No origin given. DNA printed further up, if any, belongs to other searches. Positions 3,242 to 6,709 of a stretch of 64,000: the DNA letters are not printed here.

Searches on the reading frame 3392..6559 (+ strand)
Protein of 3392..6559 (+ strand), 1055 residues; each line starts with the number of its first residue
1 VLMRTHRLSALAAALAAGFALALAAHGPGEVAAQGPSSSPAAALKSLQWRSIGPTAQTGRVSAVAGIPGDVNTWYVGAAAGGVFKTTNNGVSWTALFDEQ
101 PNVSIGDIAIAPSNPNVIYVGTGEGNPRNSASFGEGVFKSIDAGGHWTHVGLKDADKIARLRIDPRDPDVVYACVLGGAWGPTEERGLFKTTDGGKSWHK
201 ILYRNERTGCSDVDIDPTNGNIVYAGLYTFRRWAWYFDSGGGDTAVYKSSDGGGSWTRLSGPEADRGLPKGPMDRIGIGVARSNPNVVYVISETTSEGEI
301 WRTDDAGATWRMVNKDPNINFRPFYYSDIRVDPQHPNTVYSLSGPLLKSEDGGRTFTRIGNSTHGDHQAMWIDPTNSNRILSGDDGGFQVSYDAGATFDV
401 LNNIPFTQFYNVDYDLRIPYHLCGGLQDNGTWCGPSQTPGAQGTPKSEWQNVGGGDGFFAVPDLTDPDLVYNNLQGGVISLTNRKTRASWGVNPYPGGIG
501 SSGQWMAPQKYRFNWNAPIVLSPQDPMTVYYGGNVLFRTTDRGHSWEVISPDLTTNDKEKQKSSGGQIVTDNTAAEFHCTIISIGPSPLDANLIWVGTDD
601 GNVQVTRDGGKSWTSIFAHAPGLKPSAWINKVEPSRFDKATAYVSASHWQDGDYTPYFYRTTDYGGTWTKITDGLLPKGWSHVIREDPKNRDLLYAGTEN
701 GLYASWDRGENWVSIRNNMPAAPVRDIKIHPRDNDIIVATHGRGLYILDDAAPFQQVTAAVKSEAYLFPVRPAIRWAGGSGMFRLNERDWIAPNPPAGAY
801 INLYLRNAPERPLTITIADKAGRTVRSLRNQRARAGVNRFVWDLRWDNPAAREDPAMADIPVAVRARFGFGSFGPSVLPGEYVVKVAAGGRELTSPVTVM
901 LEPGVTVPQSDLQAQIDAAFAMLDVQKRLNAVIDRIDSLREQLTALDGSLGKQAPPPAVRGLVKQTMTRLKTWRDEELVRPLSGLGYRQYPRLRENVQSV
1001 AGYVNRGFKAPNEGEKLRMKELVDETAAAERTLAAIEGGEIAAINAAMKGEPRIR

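Call 14: search_protein_families(library=ncbifam, proteins=[window:3392-6559:+])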
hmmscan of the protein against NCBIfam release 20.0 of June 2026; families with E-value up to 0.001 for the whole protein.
window:3392-6559:+ (1055 aa): 4 families
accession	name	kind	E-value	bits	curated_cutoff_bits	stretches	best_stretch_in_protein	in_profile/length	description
NF045728.1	glycosyl_F510_1955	equivalog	7.9e-39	133.4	175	4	247-362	75-176/246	F510_1955 family glycosylhydrolase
NF010237.0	PRK13684.1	equivalog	5.6e-08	32.2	326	0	245-316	110-170/334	photosynthesis system II assembly factor Ycf48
NF047818.1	LIC11996_lipo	equivalog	0.00012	21.4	350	0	620-677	306-363/422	LIC11996 family lipoprotein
NF005176.1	PRK06655.1-1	equivalog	0.00063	19.7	230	0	809-845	95-131/197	flagellar hook assembly protein FlgD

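Call 50: search_protein_families(library=pfam, proteins=[window:3422-6559:+])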
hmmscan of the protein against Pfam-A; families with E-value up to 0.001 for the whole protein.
window:3422-6559:+ (1045 aa): 4 families
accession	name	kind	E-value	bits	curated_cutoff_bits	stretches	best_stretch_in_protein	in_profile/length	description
PF15902.12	Sortilin-Vps10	-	5.3e-31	108.3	33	3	648-731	3-87/446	Sortilin, neurotensin receptor 3,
PF02012.26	BNR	-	2.9e-07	29.9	27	0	180-190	2-12/12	BNR/Asp-box repeat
PF14870.12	PSII_BNR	-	6.6e-06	26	27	0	177-304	39-141/303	Photosynthesis system II assembly factor YCF48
PF13860.13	FlgD_ig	-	0.00018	21.9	27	0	799-833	21-55/79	FlgD Ig-like domain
